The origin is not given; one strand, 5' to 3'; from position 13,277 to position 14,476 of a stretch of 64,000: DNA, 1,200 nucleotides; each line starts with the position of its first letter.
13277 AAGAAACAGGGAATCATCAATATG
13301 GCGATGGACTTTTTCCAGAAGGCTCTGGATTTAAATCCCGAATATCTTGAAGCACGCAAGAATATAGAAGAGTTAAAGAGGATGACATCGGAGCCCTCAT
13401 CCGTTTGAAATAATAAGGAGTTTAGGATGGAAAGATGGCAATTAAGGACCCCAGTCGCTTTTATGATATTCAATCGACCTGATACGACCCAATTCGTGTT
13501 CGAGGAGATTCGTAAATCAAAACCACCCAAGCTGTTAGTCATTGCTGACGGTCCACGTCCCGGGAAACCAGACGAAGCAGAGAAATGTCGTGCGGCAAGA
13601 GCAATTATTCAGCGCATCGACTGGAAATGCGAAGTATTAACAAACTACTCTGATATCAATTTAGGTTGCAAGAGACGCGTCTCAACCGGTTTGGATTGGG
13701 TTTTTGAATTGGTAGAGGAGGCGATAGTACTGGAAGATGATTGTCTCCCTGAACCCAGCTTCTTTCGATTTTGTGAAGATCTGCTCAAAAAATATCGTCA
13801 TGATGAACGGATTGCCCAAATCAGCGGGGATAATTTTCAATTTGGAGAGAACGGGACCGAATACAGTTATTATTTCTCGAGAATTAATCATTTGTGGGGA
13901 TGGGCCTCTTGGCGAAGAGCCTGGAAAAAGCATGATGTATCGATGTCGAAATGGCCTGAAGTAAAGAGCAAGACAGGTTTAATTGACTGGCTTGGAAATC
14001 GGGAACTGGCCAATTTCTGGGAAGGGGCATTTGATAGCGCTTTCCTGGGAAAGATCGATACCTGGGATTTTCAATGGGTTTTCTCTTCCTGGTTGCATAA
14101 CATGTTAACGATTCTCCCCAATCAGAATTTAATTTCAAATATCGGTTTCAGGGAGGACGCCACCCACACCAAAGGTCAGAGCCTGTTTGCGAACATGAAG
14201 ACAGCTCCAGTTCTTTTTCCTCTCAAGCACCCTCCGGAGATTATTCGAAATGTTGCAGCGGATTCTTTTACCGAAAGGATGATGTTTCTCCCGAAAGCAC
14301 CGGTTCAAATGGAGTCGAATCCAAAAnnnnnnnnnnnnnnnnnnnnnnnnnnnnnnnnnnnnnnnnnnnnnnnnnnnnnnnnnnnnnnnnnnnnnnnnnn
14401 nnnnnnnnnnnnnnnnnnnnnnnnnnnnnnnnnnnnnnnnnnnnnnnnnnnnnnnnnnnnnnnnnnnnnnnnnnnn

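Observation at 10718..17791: Sigma-54-driven flagellin glycosylation module immediately upstream of a Ser/Thr-rich flagellin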

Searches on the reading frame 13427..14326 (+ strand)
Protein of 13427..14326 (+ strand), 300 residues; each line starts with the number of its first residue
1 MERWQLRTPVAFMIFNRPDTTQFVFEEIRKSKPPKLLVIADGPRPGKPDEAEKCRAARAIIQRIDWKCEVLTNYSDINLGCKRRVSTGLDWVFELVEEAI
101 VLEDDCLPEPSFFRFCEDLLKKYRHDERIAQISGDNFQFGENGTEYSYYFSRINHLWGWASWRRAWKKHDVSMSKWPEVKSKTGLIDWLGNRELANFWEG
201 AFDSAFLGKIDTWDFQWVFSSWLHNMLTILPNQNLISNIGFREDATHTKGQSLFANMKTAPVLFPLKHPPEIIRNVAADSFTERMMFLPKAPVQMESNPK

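Call 22: search_protein_families(library=ncbifam, proteins=[window:13427-14296:+], max_evalue=0.1)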
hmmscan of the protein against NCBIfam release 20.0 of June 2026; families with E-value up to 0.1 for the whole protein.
window:13427-14296:+ (290 aa): 0 families

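Call 23: search_solved_structures(query=window:13427-14326:+, max_evalue=10)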
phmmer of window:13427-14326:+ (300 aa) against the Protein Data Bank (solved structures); distinct sequences matched with E-value up to 10: 1.
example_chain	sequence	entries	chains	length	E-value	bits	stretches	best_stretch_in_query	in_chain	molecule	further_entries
5m43_A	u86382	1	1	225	0.46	12.9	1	52-94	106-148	Putative uncharacterized protein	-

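Call 24: search_protein_families(library=pfam, proteins=[window:13427-14326:+], max_evalue=10)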
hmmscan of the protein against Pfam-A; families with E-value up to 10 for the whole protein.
window:13427-14326:+ (300 aa): 1 family
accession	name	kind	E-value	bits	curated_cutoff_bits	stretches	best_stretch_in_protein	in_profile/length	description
PF01755.23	Glyco_transf_25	-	0.14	12.5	24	1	96-146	86-136/199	Glycosyltransferase family 25 (LPS biosynthesis protein)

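Call 34: predict_structure(alignment_id=A3)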
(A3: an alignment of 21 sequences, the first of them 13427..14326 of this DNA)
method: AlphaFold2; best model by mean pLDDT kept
length: 300 residues; sequences in the alignment: 21
mean_pLDDT: 91.1   pTM: 0.90
mean pLDDT of the five models: 91.1, 90.8, 90.3, 89.3, 88.8
residues with pLDDT >= 90: 234; 70-90: 44; 50-70: 13; < 50: 9
segments of 3 or more residues with pLDDT < 50: 292-300
pLDDT, mean of each block of 10 residues (from residue 1): 88 95 98 98 94 97 97 96 96 99 96 98 98 89 89 92 98 96 86 92 95 94 96 93 67 84 97 93 81 42
secondary structure, 60 per line:
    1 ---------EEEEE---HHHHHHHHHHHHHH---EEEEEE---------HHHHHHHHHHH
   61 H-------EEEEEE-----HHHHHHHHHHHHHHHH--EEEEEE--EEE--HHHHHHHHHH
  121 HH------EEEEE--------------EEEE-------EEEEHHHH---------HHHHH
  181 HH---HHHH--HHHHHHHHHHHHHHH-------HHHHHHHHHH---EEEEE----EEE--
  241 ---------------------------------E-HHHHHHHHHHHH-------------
elements in order: E10-14 H18-31 E35-40 H50-61 E69-74 H80-95 E98-103 E106-108 H111-122 E129-133 E148-151 E159-162 H163-166 H176-182 H186-189 H192-206 H214-223 E227-231 E236-238 H276-287

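Call 38: fold_search(model_id=the predicted structure, library=pdb)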
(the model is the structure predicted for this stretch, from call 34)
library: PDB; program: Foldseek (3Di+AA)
matches with E <= 10: 1471; with E <= 0.001: 120
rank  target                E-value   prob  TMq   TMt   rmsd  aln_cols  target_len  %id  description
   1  5ggi_B                6.1e-11  1.00  0.50  0.29   7.3       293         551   16  Crystal structure of human protein O-mannose beta-1,2-N-acetylglucosaminyltransferase in complex with Mn, UDP and Mann (released 2016-08-10)
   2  5ggi_A                2.5e-10  1.00  0.52  0.41   7.4       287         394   17  Crystal structure of human protein O-mannose beta-1,2-N-acetylglucosaminyltransferase in complex with Mn, UDP and Mann (released 2016-08-10)
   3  5ggf_B                3.2e-10  1.00  0.53  0.32   6.3       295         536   17  Crystal structure of human protein O-mannose beta-1,2-N-acetylglucosaminyltransferase form II (released 2016-08-10)
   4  1fo8                  4.6e-10  1.00  0.48  0.44   7.1       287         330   13  CRYSTAL STRUCTURE OF N-ACETYLGLUCOSAMINYLTRANSFERASE I (released 2001-04-25)
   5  5ggf_A                6.6e-10  1.00  0.48  0.29   7.6       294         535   16  Crystal structure of human protein O-mannose beta-1,2-N-acetylglucosaminyltransferase form II (released 2016-08-10)
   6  1fo9                  1.9e-09  1.00  0.52  0.47   6.3       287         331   13  CRYSTAL STRUCTURE OF N-ACETYLGLUCOSAMINYLTRANSFERASE I (released 2001-04-25)
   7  1foa                  3.3e-09  1.00  0.54  0.48   7.4       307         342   14  CRYSTAL STRUCTURE OF N-ACETYLGLUCOSAMINYLTRANSFERASE I (released 2001-05-16)
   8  5vcs_A                1.1e-07  1.00  0.48  0.41   6.4       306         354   13  Alpha-1,6-mannosyl-glycoprotein 2-beta-N-acetylglucosaminyltransferase with Bound Acceptor (released 2018-04-11)
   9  5vcr_A                1.5e-07  1.00  0.42  0.37  13.7       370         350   12  Alpha-1,6-mannosyl-glycoprotein 2-beta-N-acetylglucosaminyltransferase with bound uranium dioxide (released 2018-04-11)
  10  5vcr_B                1.6e-07  1.00  0.43  0.39   9.5       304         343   12  Alpha-1,6-mannosyl-glycoprotein 2-beta-N-acetylglucosaminyltransferase with bound uranium dioxide (released 2018-04-11)
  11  5vcs_B                1.6e-07  1.00  0.48  0.45  13.9       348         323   12  Alpha-1,6-mannosyl-glycoprotein 2-beta-N-acetylglucosaminyltransferase with Bound Acceptor (released 2018-04-11)
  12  5vcm_A                3.7e-07  1.00  0.45  0.39   8.5       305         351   12  Alpha-1,6-mannosyl-glycoprotein 2-beta-N-acetylglucosaminyltransferase with bound UDP and Manganese (released 2018-04-11)
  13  1h7l                  6.4e-07  1.00  0.41  0.51   7.4       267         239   16  dTDP-MAGNESIUM COMPLEX OF SPSA FROM BACILLUS SUBTILIS (released 2001-12-13)
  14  1h7q                  1.1e-06  1.00  0.42  0.51   7.9       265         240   14  dTDP-MANGANESE COMPLEX OF SPSA FROM BACILLUS SUBTILIS (released 2001-12-13)
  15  1qg8                  1.3e-06  1.00  0.38  0.47   8.2       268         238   13  NATIVE (MAGNESIUM-CONTAINING) SPSA FROM BACILLUS SUBTILIS (released 2000-04-21)
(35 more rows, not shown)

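Call 81: search_protein_representatives(alignment_id=A3)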
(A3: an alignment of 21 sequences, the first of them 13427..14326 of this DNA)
Query: 21 sequences, 301 profile positions. Proteins with E-value up to 0.001 (for the whole library): 15080; up to 1e-10: 11495; up to 1e-30: 6036. The best 150 are listed.
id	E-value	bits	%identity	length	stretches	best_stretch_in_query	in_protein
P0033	8.0e-218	737.4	-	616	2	5-290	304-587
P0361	3.1e-198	673.1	-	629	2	6-292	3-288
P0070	5.0e-148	508.3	-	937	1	1-295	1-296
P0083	5.2e-148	508.2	-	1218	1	2-294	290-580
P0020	7.2e-148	507.7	-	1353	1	2-297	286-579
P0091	1.7e-147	506.6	-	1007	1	1-296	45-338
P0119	2.7e-144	496.0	-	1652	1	4-294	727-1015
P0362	3.4e-144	495.7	-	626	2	9-286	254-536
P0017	5.5e-143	491.7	-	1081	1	2-295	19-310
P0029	1.4e-140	483.8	-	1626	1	1-296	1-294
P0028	1.1e-139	480.9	-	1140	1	3-296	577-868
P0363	3.1e-139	479.4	-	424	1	1-295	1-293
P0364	1.8e-138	476.9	-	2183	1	1-297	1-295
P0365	1.2e-135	467.6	-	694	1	1-292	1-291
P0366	1.4e-135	467.4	-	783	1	2-294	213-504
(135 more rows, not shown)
